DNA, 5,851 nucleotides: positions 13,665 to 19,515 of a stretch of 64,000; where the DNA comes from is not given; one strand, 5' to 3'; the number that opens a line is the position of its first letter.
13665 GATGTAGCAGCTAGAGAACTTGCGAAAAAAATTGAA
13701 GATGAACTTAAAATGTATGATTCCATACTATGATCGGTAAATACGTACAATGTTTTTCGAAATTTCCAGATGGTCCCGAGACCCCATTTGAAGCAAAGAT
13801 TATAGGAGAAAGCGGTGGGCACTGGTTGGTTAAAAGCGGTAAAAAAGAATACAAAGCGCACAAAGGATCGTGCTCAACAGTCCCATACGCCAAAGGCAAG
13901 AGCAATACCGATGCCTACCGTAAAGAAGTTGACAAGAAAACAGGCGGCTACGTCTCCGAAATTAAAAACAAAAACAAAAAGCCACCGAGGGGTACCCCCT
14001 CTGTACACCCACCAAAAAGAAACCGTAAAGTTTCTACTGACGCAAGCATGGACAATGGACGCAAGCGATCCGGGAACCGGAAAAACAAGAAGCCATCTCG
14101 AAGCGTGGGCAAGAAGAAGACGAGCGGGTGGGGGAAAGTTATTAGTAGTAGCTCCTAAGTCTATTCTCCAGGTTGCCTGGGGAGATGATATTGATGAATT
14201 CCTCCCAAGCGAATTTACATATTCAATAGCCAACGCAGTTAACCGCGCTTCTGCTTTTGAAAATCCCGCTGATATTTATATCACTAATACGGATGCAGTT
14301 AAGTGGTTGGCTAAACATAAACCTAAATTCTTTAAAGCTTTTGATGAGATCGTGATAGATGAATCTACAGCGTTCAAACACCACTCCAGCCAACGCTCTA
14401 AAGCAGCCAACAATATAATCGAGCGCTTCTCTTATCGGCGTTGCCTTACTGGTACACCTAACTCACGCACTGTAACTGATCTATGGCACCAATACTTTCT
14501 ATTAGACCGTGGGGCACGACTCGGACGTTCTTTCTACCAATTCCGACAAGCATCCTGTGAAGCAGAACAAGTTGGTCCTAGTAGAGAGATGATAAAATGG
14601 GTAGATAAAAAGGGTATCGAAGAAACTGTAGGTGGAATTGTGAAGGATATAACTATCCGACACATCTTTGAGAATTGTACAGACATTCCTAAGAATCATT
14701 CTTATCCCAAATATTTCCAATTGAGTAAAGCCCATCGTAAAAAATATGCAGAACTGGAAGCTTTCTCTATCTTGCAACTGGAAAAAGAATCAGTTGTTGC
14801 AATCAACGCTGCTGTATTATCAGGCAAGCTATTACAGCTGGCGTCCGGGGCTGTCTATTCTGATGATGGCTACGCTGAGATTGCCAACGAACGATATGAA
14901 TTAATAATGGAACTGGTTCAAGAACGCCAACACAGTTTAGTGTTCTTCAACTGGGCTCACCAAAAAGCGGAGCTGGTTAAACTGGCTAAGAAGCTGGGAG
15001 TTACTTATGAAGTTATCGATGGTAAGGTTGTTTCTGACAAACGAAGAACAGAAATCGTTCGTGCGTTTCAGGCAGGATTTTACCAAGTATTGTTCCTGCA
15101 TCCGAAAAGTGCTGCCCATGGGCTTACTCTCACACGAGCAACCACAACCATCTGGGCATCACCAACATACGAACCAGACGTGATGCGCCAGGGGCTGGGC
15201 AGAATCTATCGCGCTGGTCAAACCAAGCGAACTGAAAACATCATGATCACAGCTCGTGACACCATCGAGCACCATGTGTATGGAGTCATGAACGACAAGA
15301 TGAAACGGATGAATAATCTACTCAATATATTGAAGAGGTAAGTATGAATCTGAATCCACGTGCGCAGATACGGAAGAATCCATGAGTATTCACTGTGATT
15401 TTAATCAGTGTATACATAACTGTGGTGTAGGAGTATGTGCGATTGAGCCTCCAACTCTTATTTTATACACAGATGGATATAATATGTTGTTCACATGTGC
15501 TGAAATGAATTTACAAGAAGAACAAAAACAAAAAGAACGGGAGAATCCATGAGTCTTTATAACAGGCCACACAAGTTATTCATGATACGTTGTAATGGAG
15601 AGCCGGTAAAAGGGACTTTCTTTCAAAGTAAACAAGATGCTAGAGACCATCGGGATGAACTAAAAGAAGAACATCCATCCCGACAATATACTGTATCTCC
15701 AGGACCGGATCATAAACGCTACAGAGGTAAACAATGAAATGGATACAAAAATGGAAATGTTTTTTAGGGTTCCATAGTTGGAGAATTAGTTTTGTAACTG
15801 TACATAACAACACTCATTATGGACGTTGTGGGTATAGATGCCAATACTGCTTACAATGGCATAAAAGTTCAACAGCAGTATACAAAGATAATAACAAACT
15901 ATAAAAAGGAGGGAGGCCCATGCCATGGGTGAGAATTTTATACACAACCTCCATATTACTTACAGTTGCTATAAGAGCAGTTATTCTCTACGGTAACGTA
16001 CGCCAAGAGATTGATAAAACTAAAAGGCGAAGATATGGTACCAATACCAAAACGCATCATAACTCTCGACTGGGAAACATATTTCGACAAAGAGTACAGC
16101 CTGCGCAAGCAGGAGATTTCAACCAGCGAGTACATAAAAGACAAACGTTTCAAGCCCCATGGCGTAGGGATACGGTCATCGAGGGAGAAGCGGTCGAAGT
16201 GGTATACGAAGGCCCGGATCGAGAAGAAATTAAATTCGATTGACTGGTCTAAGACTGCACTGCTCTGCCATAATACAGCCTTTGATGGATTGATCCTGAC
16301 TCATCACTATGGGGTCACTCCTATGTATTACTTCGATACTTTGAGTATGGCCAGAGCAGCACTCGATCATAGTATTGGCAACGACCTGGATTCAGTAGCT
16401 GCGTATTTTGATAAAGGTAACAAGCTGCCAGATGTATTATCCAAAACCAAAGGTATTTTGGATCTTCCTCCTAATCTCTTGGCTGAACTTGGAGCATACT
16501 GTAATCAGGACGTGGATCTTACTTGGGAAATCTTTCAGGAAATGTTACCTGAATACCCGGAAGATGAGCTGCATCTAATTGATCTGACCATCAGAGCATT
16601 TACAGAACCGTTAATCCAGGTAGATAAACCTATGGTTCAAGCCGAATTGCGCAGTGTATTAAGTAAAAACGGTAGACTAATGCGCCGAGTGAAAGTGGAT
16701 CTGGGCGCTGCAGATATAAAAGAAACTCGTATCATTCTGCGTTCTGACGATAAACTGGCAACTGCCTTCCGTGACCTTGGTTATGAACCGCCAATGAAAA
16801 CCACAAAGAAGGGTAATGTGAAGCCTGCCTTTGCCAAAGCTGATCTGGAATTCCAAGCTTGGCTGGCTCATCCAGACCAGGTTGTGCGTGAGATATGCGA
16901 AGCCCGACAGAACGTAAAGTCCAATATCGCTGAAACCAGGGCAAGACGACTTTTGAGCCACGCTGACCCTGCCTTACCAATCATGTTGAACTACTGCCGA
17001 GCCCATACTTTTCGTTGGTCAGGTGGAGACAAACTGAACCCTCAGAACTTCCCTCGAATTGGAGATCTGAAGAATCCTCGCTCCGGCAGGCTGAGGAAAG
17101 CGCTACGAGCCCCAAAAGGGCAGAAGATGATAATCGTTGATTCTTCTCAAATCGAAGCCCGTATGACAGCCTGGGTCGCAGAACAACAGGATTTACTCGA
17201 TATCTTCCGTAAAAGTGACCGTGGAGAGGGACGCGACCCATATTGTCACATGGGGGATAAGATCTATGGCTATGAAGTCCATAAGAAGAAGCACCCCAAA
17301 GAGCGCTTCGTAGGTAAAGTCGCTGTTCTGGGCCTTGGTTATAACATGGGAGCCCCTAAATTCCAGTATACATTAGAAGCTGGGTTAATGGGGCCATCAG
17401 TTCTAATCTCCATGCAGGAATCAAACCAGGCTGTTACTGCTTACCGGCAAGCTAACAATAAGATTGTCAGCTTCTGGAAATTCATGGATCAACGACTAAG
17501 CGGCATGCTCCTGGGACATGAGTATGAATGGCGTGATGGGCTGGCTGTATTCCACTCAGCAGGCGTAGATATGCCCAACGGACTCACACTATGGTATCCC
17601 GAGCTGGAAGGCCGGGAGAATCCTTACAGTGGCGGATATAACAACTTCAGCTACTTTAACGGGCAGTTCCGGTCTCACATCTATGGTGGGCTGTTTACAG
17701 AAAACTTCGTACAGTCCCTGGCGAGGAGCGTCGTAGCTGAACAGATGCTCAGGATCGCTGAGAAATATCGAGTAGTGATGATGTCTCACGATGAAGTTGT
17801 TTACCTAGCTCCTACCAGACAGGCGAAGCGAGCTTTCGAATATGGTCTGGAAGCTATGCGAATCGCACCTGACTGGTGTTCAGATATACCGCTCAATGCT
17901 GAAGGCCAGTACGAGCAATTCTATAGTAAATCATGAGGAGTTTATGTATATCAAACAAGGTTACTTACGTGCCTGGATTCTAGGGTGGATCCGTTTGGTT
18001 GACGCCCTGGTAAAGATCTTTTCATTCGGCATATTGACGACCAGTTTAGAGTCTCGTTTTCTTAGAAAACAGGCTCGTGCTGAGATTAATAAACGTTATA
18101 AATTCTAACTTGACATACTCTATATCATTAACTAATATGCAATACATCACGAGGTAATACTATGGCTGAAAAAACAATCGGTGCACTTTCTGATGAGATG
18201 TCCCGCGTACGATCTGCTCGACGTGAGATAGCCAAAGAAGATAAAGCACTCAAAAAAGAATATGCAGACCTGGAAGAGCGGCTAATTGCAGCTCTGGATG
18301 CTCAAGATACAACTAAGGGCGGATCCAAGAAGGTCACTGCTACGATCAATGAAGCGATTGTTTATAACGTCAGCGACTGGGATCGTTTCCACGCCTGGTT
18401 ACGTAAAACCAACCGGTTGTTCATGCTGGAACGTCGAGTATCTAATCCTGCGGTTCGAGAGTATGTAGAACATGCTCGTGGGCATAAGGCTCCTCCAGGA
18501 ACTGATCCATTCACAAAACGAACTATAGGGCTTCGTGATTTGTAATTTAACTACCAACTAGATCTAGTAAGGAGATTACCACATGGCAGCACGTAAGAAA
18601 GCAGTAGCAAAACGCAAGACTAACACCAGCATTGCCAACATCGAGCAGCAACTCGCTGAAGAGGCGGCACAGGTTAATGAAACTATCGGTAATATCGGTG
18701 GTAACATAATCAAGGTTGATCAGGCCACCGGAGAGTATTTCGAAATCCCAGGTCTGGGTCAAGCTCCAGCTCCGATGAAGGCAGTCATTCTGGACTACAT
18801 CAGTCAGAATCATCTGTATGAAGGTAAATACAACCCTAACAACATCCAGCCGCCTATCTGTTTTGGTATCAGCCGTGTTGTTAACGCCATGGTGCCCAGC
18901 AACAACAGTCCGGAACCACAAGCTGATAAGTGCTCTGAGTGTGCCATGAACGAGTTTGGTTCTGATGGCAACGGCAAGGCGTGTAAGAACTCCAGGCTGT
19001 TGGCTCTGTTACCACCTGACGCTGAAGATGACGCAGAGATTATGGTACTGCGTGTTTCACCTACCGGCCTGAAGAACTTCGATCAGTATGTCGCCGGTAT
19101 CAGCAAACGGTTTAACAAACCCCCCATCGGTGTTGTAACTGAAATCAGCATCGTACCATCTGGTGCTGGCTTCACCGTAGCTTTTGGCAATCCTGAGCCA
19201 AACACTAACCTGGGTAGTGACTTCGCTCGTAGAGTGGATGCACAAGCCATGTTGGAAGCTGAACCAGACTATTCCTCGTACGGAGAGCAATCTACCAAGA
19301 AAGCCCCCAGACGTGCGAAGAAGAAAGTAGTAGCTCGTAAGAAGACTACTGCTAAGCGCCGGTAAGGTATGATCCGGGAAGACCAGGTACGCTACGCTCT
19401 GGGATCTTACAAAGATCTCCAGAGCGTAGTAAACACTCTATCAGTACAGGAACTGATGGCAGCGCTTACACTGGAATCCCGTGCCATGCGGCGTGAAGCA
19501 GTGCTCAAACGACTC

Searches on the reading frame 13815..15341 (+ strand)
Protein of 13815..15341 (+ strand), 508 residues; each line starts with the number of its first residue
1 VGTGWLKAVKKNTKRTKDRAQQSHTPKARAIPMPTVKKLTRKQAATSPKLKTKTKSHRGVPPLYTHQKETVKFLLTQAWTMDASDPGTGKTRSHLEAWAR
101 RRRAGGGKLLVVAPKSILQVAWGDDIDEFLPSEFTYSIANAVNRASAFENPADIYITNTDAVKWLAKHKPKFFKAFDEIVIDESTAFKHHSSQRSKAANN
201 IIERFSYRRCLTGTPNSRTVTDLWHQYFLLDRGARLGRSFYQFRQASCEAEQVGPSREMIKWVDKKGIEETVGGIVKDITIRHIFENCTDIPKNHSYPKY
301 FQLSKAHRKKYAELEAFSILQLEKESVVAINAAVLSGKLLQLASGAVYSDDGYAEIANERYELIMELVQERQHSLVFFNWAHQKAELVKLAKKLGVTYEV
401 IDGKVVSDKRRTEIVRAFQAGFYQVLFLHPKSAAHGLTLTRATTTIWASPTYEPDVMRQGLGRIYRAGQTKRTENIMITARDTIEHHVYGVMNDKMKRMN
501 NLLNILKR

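Call 20: search_protein_families(library=phrogs, proteins=[window:13815-15341:+], max_evalue=0.001)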
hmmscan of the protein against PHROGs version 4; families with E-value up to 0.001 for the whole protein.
window:13815-15341:+ (508 aa): 6 families
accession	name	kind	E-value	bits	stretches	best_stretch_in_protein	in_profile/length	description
phrog_62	-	DNA, RNA and nucleotide metabolism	4e-98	330.6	1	37-507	675-1137/1881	DNA helicase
phrog_16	-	DNA, RNA and nucleotide metabolism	9.5e-19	68.1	1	38-473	252-590/986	DNA helicase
phrog_11354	-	unknown function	1.4e-10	41.9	1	413-507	14-109/116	-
phrog_29996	-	unknown function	5.8e-09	35.5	0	368-500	1028-1160/1189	-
phrog_24008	-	DNA, RNA and nucleotide metabolism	7.4e-09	35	1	64-230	482-648/1006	helicase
phrog_23807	-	unknown function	0.0002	20.2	0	374-476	532-641/1053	-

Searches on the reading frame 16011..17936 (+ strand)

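Call 20: search_protein_families(library=phrogs, proteins=[window:16011-17936:+], max_evalue=0.001)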
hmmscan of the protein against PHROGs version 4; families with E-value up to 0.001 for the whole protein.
window:16011-17936:+ (641 aa): 4 families
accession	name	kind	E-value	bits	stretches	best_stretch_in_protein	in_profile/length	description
phrog_17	-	DNA, RNA and nucleotide metabolism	3.7e-67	228.3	1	12-635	668-1227/1445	DNA polymerase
phrog_10285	-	DNA, RNA and nucleotide metabolism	3.9e-33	115.9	1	355-640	39-320/321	DNA polymerase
phrog_7766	-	DNA, RNA and nucleotide metabolism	3.4e-23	83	1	467-640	4-185/186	DNA polymerase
phrog_403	-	DNA, RNA and nucleotide metabolism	3.6e-07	30.4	1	91-183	152-251/321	DNA polymerase exonuclease subunit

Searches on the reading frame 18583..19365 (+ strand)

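Call 69: search_protein_families(library=phrogs, proteins=[window:18583-19365:+], max_evalue=0.01)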
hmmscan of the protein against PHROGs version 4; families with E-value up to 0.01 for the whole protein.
window:18583-19365:+ (260 aa): 3 families
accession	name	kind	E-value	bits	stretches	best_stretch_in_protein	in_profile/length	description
phrog_27714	-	unknown function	3.8e-32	113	1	17-245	37-275/292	-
phrog_23155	-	unknown function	5.7e-14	53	1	16-190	21-184/255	-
phrog_5686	-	unknown function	0.00012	22.6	1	115-219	138-244/330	-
